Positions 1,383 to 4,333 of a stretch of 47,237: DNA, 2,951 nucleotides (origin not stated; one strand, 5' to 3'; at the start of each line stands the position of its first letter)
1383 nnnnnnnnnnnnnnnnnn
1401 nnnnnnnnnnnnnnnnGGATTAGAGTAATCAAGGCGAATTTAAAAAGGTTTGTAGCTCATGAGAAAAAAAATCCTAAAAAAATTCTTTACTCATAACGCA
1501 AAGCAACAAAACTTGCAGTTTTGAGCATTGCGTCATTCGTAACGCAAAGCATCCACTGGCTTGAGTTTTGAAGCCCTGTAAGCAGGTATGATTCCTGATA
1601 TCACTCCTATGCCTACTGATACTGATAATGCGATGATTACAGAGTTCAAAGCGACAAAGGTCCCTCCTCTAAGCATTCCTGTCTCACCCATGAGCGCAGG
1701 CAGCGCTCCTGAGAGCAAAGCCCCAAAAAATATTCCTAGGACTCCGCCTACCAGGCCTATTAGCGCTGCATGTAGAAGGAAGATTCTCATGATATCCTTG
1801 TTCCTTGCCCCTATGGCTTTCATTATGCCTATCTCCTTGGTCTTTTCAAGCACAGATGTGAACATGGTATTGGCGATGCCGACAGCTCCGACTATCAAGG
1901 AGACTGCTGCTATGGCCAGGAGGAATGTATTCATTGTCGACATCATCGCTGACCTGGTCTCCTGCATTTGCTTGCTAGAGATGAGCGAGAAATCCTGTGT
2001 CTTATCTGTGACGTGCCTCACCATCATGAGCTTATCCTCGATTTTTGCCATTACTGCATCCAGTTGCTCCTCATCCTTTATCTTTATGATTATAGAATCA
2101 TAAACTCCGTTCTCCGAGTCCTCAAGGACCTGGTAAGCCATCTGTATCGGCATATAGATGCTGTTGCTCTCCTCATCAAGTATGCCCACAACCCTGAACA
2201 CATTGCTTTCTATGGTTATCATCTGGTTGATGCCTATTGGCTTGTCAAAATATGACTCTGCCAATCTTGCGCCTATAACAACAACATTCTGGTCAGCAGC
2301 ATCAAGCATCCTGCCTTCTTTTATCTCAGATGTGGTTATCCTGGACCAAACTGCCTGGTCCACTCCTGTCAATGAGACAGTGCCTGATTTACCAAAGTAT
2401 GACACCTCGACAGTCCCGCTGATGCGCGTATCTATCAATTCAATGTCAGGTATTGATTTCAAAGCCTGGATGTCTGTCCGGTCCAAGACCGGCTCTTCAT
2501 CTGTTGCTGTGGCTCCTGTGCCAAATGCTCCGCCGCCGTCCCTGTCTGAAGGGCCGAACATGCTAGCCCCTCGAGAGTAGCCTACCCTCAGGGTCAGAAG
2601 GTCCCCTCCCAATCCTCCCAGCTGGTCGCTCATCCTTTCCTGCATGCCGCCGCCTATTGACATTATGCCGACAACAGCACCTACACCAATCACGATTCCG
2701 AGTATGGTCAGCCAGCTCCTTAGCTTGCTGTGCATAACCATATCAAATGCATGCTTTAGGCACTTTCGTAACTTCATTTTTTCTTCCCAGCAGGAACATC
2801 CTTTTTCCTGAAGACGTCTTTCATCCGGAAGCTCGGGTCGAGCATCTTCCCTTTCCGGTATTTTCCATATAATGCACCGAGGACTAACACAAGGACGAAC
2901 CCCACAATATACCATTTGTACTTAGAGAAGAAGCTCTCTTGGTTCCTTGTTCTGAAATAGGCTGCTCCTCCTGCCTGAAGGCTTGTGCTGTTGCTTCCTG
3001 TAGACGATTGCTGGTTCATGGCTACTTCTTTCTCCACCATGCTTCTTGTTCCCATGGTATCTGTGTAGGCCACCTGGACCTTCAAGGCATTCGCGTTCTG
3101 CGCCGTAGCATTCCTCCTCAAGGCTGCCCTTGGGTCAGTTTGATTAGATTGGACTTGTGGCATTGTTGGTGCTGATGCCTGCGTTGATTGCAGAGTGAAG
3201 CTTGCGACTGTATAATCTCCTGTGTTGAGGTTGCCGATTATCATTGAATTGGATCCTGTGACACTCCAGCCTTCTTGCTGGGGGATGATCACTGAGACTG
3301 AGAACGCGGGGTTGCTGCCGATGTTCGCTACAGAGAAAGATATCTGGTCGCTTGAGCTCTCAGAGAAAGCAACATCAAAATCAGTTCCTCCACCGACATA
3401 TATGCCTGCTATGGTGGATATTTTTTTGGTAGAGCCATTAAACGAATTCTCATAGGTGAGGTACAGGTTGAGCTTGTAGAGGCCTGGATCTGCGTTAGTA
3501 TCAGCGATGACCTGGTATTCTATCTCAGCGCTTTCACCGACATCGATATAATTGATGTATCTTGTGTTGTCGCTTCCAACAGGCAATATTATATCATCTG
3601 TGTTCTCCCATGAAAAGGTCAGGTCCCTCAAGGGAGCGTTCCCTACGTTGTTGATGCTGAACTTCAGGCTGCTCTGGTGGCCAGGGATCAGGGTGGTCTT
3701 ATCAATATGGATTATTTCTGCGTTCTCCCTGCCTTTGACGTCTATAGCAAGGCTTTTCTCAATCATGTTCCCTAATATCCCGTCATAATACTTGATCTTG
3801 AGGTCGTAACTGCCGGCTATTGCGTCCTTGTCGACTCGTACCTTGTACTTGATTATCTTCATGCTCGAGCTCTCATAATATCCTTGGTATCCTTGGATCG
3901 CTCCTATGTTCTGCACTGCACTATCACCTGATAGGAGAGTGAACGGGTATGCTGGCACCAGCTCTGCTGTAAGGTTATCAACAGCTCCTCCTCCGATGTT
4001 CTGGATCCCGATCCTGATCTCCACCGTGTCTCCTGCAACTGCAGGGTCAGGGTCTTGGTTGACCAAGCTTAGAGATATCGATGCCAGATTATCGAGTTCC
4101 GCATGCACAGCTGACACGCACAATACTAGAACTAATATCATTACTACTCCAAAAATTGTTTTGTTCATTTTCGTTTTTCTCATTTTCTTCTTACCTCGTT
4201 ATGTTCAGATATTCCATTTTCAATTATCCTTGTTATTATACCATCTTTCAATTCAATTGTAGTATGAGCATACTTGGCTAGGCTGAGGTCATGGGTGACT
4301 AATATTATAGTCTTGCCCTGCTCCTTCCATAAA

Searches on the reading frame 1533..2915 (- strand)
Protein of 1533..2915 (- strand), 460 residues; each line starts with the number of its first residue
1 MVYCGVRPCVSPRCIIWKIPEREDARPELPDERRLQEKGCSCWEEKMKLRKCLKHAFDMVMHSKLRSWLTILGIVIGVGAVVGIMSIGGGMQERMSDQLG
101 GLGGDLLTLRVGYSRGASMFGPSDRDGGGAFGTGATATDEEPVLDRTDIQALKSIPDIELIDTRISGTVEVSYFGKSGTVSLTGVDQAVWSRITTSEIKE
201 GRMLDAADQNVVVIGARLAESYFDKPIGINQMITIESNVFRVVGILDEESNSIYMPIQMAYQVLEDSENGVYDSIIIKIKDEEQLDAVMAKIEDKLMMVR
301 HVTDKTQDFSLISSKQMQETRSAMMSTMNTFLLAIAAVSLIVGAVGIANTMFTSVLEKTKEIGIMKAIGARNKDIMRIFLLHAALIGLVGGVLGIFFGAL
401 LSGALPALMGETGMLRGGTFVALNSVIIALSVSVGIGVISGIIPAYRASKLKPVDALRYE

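Call 57: search_protein_families(library=pfam, proteins=[window:1533-2915:-], max_evalue=0.0001)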
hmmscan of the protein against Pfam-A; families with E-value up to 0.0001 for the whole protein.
window:1533-2915:- (460 aa): 2 families
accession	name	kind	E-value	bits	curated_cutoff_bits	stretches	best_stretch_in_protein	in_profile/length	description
PF12704.14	MacB_PCD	-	1.1e-36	127.6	27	1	67-294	1-206/207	MacB-like periplasmic core domain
PF02687.27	FtsX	-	4e-21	75.7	25.5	1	334-453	2-120/120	FtsX-like permease C-terminal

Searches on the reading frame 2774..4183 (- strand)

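Call 57: search_protein_families(library=pfam, proteins=[window:2774-4183:-], max_evalue=0.0001)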
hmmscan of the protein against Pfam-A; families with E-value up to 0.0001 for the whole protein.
window:2774-4183:- (469 aa): 2 families
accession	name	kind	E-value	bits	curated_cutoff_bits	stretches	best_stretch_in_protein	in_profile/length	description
PF10633.15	NPCBM_assoc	-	1.3e-08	35.4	24.4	0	167-244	3-77/78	NPCBM-associated, NEW3 domain of alpha-galactosidase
PF07705.17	CARDB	-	4.1e-06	27.4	22.7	0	160-249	10-90/101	CARDB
